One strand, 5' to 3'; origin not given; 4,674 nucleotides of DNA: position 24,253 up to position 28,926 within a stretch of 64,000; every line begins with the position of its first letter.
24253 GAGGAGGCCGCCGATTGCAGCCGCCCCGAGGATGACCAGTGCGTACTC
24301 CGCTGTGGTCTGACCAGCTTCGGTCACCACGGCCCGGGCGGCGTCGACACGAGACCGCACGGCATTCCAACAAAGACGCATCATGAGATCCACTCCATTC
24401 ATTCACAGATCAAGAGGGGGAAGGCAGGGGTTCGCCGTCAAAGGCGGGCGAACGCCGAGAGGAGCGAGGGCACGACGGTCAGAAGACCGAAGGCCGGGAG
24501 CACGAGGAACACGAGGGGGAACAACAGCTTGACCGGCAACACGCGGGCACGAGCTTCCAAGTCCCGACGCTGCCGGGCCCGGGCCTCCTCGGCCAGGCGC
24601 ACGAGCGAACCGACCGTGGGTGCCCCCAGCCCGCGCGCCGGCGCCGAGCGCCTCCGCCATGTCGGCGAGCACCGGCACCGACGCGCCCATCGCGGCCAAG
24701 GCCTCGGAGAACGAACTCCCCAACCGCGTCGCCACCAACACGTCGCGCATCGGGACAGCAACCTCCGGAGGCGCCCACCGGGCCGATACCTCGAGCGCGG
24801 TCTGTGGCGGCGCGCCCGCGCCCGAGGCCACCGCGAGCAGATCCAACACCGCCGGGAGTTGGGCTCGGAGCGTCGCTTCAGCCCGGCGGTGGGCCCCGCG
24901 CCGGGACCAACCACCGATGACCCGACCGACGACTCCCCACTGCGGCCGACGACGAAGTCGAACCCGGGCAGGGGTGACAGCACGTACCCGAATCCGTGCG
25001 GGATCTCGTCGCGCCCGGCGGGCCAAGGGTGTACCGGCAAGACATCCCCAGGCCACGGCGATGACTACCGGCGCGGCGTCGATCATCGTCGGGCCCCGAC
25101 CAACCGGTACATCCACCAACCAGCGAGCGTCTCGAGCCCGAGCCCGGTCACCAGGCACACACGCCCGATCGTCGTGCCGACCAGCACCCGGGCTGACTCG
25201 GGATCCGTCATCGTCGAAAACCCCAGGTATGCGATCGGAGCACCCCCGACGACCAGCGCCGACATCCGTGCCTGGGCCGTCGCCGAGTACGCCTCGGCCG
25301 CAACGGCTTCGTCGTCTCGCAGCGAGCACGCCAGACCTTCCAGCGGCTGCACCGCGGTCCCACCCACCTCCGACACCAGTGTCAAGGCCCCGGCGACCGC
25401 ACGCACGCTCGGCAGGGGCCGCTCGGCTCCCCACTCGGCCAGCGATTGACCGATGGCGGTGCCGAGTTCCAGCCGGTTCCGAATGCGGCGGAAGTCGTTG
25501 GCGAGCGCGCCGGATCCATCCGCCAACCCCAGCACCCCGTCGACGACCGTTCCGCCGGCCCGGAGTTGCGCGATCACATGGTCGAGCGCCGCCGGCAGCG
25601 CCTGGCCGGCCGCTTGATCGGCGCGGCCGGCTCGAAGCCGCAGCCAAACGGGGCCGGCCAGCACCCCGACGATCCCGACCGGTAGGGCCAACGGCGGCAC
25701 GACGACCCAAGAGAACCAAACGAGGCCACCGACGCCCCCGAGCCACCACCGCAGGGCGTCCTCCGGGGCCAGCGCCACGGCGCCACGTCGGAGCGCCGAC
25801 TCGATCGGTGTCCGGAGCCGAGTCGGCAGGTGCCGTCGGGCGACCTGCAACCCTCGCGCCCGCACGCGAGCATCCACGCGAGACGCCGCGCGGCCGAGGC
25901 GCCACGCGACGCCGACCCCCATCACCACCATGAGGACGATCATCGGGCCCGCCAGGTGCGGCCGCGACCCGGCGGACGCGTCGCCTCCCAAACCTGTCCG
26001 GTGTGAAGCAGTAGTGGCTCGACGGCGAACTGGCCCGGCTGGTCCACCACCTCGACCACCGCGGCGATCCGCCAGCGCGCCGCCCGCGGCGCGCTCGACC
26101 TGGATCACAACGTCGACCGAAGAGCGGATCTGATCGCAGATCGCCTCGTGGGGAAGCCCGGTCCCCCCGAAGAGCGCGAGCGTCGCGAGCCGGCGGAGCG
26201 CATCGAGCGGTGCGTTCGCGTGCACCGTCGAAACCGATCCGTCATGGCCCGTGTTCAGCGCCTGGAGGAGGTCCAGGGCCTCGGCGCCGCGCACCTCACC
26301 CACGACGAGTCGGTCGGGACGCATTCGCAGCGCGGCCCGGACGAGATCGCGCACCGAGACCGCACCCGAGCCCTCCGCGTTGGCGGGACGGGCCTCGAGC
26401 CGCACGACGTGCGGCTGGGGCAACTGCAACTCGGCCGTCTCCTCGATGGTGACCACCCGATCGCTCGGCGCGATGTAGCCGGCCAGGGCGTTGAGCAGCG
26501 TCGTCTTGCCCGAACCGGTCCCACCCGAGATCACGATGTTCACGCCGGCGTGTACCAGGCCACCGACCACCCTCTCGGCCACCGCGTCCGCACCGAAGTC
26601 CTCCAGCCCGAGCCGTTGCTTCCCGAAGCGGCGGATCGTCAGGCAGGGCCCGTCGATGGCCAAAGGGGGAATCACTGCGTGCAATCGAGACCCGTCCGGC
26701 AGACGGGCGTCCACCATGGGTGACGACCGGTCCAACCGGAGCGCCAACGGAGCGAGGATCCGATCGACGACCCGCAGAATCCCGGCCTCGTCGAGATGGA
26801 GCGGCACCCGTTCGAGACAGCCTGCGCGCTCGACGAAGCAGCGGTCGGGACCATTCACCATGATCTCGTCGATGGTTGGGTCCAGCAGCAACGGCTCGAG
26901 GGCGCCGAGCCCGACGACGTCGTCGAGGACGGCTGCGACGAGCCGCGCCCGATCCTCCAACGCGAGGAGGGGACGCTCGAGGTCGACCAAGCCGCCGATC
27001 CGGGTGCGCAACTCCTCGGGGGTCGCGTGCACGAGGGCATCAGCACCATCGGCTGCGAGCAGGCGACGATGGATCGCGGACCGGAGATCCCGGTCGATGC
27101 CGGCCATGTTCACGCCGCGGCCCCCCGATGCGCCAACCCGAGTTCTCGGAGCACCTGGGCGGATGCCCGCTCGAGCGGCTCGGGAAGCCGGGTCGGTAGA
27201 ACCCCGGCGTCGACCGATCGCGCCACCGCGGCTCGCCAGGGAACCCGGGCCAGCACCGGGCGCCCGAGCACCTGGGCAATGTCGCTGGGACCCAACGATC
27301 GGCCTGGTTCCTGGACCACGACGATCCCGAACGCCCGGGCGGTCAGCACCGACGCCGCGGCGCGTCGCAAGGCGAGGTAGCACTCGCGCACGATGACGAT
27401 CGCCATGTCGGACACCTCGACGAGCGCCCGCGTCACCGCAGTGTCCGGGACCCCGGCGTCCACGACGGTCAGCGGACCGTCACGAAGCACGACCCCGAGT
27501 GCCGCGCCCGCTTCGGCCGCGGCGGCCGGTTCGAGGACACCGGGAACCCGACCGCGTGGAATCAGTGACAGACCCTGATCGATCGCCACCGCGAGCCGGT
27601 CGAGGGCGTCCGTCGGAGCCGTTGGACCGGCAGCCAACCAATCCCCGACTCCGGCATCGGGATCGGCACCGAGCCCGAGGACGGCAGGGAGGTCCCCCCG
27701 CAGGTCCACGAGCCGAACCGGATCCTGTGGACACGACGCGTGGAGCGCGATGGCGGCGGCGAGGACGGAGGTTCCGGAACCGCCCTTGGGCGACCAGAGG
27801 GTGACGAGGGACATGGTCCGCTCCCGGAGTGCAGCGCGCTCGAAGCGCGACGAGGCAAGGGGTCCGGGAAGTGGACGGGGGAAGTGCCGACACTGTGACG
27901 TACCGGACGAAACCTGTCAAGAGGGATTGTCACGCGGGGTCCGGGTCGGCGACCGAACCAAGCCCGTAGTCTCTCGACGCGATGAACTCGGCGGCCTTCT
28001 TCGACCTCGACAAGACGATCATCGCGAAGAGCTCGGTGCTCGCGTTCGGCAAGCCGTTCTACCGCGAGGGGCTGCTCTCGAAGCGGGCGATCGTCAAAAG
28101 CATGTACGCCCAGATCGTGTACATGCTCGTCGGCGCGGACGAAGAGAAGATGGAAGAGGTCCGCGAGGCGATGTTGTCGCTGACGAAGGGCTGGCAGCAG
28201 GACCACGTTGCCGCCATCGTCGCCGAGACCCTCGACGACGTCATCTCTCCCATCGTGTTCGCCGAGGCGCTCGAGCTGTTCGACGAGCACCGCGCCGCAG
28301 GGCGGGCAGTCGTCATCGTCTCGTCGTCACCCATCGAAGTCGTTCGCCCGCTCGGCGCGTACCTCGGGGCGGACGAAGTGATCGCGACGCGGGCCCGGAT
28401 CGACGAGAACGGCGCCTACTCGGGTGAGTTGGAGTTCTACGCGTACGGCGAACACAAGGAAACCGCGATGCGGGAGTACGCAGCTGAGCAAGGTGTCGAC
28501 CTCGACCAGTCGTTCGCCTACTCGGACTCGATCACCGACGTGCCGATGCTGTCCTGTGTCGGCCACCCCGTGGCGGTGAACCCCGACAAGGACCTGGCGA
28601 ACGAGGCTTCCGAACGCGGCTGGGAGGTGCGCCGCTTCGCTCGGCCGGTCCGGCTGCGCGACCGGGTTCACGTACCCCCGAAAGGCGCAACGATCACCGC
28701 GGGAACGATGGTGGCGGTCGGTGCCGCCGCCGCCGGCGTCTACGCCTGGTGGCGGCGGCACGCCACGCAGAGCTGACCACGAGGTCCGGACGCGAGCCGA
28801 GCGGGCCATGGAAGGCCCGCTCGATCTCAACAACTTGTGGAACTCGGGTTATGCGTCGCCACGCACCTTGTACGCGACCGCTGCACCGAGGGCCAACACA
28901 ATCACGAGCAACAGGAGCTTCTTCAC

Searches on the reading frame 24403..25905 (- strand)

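Call 9: search_protein_families(library=pfam, proteins=[window:24403-25905:-], max_evalue=0.01)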
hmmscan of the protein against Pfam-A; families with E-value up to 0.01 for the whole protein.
window:24403-25905:- (500 aa): 1 family
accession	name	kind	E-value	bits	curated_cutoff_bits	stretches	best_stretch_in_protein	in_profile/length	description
PF00482.28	T2SSF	-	4.9e-05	23.7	25.2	1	354-428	2-75/125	Type II secretion system (T2SS), protein F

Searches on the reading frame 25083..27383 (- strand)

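Call 9: search_protein_families(library=pfam, proteins=[window:25083-27383:-], max_evalue=0.01)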
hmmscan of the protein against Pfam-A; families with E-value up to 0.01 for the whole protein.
window:25083-27383:- (766 aa): 7 families
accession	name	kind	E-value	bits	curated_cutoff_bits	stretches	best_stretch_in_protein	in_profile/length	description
PF00437.27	T2SSE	-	6.2e-56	190.1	24.9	1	159-428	5-276/370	Type II/IV secretion system protein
PF00482.28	T2SSF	-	2.1e-11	44.3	25.2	1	600-722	2-122/125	Type II secretion system (T2SS), protein F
PF00005.33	ABC_tran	-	0.00015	22.8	25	1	277-314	8-45/137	ABC transporter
PF13521.12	AAA_28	-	0.0003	21.5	27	1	283-317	2-32/164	AAA domain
PF13555.12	AAA_29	-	0.0016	18.6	27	1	279-308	22-50/61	P-loop containing region of AAA domain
PF06414.18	Zeta_toxin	-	0.0025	17.7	22.3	1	282-325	18-60/199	Zeta toxin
PF13191.12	AAA_16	-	0.0026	18.7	32.6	1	281-376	25-120/167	AAA ATPase domain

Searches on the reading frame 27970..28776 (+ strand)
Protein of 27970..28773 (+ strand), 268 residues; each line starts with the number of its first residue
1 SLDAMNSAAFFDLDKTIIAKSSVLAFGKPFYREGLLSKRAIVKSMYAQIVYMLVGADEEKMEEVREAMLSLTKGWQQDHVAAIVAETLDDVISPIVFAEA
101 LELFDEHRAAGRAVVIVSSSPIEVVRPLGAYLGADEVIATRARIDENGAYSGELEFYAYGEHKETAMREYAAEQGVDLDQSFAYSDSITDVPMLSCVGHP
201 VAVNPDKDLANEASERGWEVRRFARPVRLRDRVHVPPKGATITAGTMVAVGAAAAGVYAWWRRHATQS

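Call 9: search_protein_families(library=pfam, proteins=[window:27970-28773:+], max_evalue=0.01)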
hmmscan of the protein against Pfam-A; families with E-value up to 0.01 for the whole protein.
window:27970-28773:+ (268 aa): 3 families
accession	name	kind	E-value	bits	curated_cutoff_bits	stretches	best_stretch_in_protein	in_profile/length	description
PF12710.13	HAD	-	2.9e-34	119.6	27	1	9-194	1-188/189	haloacid dehalogenase-like hydrolase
PF00702.32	Hydrolase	-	4.2e-08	34.2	26.4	1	8-198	3-191/191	haloacid dehalogenase-like hydrolase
PF08282.18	Hydrolase_3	-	2.1e-05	24.8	20.9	1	153-207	178-232/255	haloacid dehalogenase-like hydrolase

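Call 18: find_encoding_contigs(protein=window:27982-28776:+, flank=10000, max_places=4)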
Protein window:27982-28776:+ (264 aa): 2 contigs read that carry it; 2 places shown.
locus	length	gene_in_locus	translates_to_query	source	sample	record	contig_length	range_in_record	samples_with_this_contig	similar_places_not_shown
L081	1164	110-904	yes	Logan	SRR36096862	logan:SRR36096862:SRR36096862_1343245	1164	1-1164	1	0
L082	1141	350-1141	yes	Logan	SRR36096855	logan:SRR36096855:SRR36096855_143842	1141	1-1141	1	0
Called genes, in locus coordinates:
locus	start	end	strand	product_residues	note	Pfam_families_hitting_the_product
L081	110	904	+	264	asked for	PF00702:Hydrolase, PF08282:Hydrolase_3 (faint), PF12710:HAD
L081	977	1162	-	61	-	?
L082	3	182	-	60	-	?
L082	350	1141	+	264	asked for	PF00702:Hydrolase, PF08282:Hydrolase_3 (faint), PF12710:HAD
